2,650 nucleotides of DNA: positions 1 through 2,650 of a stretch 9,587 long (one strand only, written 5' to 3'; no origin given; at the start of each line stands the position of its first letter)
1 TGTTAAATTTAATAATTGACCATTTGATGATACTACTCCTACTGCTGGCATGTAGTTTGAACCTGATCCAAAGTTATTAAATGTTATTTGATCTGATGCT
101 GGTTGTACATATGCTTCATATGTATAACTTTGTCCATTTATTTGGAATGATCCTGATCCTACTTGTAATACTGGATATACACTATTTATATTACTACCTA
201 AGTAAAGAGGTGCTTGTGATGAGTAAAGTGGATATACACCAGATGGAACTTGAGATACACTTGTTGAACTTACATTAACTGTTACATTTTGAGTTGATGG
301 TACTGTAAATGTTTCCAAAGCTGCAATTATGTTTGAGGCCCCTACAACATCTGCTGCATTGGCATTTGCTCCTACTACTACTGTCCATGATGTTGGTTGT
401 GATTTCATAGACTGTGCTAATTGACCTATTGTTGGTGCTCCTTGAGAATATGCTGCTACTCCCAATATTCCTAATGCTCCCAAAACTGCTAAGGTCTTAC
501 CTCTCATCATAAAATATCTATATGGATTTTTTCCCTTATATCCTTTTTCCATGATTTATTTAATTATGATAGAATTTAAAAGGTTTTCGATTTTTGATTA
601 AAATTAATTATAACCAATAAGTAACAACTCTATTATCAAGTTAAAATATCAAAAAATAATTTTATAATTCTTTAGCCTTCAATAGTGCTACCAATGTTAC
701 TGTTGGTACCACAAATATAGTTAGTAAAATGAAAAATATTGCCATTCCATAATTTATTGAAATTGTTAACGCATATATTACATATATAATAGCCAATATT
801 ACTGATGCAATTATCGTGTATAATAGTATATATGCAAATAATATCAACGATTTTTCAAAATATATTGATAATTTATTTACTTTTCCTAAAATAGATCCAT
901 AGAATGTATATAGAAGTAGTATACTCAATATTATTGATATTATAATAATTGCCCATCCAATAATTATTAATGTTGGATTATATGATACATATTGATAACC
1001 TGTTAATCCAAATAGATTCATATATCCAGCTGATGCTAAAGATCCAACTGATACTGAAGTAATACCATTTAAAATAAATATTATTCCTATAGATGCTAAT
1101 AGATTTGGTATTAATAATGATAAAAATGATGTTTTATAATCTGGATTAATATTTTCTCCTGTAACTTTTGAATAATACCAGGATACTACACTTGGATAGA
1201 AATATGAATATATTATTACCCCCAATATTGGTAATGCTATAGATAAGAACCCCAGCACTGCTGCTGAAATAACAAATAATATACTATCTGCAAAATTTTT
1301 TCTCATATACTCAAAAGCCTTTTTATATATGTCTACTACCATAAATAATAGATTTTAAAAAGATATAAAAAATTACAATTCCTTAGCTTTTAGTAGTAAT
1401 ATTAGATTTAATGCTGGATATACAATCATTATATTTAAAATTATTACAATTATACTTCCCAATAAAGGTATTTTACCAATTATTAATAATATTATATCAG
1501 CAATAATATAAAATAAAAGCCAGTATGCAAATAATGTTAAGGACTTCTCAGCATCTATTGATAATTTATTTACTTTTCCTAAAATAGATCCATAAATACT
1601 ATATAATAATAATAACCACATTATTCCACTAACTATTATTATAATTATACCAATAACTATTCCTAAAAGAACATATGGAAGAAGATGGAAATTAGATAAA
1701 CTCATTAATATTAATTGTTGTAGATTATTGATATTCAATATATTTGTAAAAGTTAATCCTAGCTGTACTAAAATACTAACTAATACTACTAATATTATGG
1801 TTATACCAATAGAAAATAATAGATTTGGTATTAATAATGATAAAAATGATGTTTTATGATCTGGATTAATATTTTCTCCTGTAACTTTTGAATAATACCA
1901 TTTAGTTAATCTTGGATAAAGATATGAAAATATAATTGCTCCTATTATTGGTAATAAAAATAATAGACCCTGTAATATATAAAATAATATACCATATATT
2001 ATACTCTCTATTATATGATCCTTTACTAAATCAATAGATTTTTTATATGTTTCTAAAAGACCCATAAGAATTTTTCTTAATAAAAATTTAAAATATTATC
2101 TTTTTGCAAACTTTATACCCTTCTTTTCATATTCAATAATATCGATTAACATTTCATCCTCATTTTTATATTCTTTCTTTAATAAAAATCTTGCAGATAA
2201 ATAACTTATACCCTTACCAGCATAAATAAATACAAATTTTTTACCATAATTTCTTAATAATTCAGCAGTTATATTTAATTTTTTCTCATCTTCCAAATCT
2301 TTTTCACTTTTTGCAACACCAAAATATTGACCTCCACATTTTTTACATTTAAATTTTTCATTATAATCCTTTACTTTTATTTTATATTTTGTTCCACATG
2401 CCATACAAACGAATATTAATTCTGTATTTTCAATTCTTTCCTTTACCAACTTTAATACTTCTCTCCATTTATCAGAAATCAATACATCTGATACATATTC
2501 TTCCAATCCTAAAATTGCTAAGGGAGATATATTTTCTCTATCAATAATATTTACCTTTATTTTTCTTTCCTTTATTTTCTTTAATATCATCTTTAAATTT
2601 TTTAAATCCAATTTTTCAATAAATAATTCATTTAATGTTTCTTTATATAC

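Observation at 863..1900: Sharp-edged blocks of identical nucleotides inside otherwise synonymously saturated paralogs, a gene-conversion or nucleotide-level constraint signature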

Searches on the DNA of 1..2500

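Call 35: search_rna_families(source=window, start=1, end=2500, threshold=evalue, max_evalue=1)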
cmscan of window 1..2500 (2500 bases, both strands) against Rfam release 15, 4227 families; matches with E-value up to 1: 0.
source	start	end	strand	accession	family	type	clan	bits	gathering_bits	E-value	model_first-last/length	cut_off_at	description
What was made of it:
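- On Structured RNA or known RNA family within the blocks: Rfam: 0 matches at E <= 1 in window 1-2500 (call 35).
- There is no Rfam match even at E <= 1 (call 35).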
